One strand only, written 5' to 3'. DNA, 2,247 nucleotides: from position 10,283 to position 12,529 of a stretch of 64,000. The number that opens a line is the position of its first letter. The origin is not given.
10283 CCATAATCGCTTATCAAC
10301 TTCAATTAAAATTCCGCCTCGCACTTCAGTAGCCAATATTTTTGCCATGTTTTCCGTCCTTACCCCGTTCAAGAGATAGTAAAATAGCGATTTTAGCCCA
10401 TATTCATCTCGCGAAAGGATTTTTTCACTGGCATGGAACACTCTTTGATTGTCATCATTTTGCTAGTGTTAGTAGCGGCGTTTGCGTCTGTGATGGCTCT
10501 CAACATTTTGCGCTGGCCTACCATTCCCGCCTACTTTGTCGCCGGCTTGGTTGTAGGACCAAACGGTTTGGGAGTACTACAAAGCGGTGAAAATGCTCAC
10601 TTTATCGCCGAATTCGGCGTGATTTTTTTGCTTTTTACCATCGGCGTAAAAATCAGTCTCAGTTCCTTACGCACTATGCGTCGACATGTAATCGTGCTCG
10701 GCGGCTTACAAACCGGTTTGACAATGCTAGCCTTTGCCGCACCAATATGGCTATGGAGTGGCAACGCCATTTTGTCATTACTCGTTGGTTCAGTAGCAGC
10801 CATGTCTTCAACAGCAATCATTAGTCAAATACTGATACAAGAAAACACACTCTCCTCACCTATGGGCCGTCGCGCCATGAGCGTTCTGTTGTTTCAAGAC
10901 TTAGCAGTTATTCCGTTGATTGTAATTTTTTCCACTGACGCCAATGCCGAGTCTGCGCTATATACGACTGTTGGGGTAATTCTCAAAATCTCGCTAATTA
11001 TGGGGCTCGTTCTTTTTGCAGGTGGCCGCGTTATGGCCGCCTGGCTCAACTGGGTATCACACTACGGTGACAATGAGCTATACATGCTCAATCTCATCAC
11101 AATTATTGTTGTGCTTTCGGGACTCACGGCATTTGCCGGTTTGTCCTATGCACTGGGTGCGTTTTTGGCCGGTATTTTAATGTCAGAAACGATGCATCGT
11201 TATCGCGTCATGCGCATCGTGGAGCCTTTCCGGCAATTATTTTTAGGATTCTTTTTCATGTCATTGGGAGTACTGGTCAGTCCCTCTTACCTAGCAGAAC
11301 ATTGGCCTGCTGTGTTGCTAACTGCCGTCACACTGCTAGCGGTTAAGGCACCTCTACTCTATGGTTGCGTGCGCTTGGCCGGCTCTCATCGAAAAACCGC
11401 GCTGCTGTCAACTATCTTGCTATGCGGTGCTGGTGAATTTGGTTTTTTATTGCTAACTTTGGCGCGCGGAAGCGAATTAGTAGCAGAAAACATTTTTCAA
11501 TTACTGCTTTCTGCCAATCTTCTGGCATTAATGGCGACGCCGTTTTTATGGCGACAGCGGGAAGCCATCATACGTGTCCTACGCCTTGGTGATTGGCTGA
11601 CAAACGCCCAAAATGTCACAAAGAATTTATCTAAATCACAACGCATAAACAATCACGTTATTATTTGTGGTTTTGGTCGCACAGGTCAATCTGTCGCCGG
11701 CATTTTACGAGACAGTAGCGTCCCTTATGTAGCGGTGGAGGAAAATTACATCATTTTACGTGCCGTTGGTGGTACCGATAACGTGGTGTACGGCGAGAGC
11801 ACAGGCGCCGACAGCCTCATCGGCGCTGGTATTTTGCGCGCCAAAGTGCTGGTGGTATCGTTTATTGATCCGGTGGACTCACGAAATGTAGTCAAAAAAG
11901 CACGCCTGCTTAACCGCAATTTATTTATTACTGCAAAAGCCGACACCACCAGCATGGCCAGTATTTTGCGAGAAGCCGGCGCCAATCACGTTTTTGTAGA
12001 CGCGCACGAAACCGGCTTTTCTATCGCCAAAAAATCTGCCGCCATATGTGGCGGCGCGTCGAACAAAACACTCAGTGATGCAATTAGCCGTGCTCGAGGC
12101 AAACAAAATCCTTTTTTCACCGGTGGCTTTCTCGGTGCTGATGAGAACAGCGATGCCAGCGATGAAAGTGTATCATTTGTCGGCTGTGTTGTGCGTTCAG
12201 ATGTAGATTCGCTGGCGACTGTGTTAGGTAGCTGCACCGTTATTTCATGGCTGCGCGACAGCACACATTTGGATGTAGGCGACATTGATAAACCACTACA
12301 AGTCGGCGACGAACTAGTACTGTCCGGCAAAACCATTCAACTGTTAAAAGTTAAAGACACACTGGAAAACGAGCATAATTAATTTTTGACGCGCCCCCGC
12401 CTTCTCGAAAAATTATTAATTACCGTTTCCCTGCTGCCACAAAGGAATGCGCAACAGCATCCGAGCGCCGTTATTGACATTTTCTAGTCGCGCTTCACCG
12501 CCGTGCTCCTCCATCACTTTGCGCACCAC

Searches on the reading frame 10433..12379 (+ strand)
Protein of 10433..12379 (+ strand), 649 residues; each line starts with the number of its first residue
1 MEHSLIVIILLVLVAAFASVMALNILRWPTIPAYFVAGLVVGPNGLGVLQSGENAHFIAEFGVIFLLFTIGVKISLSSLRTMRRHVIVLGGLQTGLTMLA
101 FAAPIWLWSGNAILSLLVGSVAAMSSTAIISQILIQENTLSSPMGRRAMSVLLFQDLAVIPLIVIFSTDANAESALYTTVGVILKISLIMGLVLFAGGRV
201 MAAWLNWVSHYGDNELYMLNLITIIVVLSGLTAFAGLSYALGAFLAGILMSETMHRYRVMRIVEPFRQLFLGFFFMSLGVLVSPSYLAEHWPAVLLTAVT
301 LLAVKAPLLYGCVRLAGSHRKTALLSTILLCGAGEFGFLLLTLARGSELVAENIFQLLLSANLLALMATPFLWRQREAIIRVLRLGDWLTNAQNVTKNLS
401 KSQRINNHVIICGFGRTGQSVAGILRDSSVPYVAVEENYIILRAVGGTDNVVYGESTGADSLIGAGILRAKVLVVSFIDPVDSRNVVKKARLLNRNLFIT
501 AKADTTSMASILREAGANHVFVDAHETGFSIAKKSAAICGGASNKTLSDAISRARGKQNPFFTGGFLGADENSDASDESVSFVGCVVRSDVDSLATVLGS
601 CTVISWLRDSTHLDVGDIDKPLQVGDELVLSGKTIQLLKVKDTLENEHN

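Call 36: search_protein_families(library=pfam, proteins=[window:10433-12379:+], max_evalue=0.00001)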
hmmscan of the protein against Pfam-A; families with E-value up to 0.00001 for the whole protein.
window:10433-12379:+ (649 aa): 2 families
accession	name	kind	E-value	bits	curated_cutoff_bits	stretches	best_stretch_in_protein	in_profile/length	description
PF00999.27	Na_H_Exchanger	-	1.2e-49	169.6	26.2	1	13-372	2-373/375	Sodium/hydrogen exchanger, transmembrane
PF02254.24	TrkA_N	-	2e-16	60.8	23.8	1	409-521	1-114/116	TrkA-N domain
